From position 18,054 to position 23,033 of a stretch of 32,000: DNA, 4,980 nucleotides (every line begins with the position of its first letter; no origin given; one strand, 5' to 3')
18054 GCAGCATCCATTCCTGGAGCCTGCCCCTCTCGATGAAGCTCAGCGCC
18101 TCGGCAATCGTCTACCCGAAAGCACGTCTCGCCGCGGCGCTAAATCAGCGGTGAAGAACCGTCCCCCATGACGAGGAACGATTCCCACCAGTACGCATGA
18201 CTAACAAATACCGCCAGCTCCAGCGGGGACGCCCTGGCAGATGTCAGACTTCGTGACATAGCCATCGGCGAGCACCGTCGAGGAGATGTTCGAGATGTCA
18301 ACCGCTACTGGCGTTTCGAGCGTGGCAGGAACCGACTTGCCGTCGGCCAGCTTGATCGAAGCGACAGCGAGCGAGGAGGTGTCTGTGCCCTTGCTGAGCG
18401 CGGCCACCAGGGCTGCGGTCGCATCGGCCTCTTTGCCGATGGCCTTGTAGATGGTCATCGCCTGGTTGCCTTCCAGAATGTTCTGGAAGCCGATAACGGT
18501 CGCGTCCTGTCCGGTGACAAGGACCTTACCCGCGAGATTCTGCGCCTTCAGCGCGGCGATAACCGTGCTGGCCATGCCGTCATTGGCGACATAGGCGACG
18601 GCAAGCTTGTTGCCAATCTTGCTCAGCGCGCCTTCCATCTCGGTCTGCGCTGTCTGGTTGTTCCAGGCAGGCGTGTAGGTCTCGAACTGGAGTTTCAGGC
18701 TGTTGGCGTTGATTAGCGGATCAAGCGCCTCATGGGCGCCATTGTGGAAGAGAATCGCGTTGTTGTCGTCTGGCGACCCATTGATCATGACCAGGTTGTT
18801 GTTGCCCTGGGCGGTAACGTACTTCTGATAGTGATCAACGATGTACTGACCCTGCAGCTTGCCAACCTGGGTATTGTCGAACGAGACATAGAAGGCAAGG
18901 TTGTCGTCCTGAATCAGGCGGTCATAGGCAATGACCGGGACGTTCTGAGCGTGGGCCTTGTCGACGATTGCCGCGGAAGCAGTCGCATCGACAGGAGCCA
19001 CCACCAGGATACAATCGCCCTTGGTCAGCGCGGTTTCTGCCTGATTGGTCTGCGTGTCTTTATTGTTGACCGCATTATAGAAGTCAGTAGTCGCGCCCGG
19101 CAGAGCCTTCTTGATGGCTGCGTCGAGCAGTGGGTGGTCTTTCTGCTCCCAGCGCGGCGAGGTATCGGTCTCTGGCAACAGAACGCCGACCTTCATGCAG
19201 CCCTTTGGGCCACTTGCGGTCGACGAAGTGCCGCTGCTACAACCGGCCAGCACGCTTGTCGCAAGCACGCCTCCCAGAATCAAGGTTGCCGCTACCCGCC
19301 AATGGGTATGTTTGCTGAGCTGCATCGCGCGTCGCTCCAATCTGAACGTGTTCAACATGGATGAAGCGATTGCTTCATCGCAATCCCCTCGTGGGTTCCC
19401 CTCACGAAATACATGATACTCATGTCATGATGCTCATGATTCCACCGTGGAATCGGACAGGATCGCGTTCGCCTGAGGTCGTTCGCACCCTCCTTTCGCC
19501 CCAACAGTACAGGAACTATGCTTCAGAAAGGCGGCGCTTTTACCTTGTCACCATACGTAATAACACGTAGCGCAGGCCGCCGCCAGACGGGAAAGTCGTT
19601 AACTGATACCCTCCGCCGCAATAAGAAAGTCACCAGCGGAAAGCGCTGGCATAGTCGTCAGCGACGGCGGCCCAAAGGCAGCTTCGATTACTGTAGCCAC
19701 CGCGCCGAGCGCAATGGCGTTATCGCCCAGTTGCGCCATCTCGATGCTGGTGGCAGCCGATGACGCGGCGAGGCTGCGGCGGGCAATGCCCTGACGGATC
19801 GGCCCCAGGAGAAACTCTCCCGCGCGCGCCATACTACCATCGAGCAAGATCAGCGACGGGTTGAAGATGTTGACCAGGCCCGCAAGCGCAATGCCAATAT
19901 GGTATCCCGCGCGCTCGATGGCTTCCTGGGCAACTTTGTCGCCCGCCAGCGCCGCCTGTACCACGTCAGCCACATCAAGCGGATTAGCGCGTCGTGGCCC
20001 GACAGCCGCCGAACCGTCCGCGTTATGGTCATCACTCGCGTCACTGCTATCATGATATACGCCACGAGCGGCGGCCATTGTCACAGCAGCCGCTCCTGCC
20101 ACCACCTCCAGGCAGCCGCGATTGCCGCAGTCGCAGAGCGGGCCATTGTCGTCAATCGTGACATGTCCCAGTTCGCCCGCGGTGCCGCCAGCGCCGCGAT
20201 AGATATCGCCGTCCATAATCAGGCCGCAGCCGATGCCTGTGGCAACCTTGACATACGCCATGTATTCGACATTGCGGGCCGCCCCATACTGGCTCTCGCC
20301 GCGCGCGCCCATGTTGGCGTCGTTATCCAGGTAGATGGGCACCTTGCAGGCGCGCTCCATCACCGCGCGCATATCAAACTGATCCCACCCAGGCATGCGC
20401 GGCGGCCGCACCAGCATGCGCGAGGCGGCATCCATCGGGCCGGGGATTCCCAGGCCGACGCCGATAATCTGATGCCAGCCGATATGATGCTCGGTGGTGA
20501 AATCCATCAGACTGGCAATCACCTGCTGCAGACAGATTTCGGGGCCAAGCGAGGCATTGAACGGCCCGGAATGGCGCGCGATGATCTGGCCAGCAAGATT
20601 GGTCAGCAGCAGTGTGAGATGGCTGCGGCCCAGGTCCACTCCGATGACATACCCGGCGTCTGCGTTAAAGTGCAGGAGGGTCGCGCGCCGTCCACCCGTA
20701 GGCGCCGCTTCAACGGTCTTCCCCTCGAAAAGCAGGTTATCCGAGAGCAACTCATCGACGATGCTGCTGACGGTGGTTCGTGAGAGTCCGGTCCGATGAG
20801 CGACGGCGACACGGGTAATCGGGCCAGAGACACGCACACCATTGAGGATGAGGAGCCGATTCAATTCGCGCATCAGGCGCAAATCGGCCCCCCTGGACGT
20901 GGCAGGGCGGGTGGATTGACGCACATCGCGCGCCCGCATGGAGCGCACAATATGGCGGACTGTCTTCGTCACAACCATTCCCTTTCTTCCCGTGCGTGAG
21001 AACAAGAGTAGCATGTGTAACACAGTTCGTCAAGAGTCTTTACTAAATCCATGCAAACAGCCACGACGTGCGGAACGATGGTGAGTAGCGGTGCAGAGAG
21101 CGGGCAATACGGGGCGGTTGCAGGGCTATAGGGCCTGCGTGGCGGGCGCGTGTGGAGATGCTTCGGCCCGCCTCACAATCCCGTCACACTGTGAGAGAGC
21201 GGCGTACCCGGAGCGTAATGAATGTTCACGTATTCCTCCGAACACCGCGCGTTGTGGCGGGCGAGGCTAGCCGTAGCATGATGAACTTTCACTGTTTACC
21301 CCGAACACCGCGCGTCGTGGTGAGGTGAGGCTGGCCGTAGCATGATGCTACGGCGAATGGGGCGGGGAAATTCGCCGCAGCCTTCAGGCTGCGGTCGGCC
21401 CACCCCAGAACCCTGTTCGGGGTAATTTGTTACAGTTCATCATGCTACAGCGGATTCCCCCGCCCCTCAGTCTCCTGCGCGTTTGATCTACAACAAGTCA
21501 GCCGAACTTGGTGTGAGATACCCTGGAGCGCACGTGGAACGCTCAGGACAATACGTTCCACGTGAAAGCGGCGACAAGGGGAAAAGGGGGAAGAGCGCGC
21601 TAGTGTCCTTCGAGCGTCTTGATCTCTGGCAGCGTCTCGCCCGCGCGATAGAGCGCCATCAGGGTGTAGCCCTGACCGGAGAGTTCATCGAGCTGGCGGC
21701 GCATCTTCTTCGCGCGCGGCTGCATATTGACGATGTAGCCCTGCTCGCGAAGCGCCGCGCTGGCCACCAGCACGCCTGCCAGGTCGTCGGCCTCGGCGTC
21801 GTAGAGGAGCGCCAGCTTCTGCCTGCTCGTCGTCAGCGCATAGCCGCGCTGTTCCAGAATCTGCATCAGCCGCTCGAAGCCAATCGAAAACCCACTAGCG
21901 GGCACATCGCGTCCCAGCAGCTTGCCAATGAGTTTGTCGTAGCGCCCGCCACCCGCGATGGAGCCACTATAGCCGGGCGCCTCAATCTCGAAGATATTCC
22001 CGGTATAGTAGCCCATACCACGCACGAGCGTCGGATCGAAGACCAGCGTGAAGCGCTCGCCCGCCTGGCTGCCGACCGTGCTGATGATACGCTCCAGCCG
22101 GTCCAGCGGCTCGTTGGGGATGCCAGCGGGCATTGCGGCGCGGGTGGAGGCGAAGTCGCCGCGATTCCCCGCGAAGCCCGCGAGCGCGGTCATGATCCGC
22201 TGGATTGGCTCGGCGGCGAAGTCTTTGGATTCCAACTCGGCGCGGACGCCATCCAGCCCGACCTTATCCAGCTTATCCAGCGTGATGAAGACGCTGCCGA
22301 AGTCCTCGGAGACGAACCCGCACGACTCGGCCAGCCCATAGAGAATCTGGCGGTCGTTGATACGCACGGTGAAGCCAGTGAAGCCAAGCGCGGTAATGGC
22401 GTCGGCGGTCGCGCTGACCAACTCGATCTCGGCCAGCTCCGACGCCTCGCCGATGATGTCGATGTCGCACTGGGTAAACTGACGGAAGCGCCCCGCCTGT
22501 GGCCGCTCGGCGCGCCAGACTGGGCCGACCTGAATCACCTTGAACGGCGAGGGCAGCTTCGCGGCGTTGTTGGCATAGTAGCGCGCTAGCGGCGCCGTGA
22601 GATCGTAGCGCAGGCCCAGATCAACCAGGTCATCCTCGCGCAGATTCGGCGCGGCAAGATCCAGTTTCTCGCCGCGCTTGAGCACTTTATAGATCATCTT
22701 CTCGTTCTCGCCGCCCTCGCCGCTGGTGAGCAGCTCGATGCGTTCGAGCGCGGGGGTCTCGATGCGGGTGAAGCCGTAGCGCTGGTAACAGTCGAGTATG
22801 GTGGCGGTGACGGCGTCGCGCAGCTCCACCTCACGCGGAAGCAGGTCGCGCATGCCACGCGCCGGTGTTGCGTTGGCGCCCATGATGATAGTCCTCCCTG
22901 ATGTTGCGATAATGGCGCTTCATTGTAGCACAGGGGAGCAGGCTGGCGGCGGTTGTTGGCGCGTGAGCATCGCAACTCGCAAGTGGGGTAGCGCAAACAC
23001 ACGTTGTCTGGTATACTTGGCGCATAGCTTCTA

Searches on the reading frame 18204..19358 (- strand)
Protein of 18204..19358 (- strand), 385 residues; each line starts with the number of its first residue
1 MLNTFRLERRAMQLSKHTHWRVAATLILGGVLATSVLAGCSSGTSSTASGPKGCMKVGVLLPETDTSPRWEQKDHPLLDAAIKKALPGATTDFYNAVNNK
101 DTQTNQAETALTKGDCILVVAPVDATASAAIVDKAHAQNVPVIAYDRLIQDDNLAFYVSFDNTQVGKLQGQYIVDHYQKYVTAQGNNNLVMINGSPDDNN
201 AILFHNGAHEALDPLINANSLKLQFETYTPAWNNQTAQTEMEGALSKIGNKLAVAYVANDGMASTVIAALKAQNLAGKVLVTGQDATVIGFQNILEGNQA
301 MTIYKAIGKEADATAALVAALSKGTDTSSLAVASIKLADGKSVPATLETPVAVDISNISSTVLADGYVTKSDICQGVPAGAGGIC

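Call 35: search_protein_families(library=pfam, proteins=[window:18204-19358:-], max_evalue=0.001)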
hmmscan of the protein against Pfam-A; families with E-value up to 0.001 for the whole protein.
window:18204-19358:- (385 aa): 2 families
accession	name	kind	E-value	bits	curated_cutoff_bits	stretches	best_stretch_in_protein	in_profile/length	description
PF13407.12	Peripla_BP_4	-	1.4e-51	176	35.1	1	60-325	3-257/258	Periplasmic binding protein domain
PF00532.27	Peripla_BP_1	-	0.0001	22.4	22.2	1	93-180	36-122/281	Periplasmic binding proteins and sugar binding domain of LacI family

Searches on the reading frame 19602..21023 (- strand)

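Call 35: search_protein_families(library=pfam, proteins=[window:19602-21023:-], max_evalue=0.001)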
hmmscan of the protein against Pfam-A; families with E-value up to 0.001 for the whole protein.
window:19602-21023:- (474 aa): 3 families
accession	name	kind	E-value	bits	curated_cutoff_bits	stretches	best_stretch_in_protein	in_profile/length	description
PF00480.26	ROK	-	4.1e-62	210.8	22.9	1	126-446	1-292/294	ROK family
PF13412.12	HTH_24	-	0.0008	19.4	21.9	0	56-97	5-46/48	Winged helix-turn-helix DNA-binding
PF12802.13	MarR_2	-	0.00099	19.7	27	0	57-112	8-60/61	MarR family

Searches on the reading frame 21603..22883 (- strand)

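Call 35: search_protein_families(library=pfam, proteins=[window:21603-22883:-], max_evalue=0.001)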
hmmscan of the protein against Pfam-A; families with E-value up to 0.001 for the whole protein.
window:21603-22883:- (427 aa): 3 families
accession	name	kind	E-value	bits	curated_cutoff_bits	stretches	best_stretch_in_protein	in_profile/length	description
PF13393.11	tRNA-synt_His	-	8.2e-51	173.5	25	1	10-339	1-308/308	Histidyl-tRNA synthetase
PF00152.25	tRNA-synt_2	-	1.9e-06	27.6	25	0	115-143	93-121/308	tRNA synthetases class II (D, K and N)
PF00587.30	tRNA-synt_2b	-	2.3e-05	25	29.3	1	96-175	18-104/179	tRNA synthetase class II core domain (G, H, P, S and T)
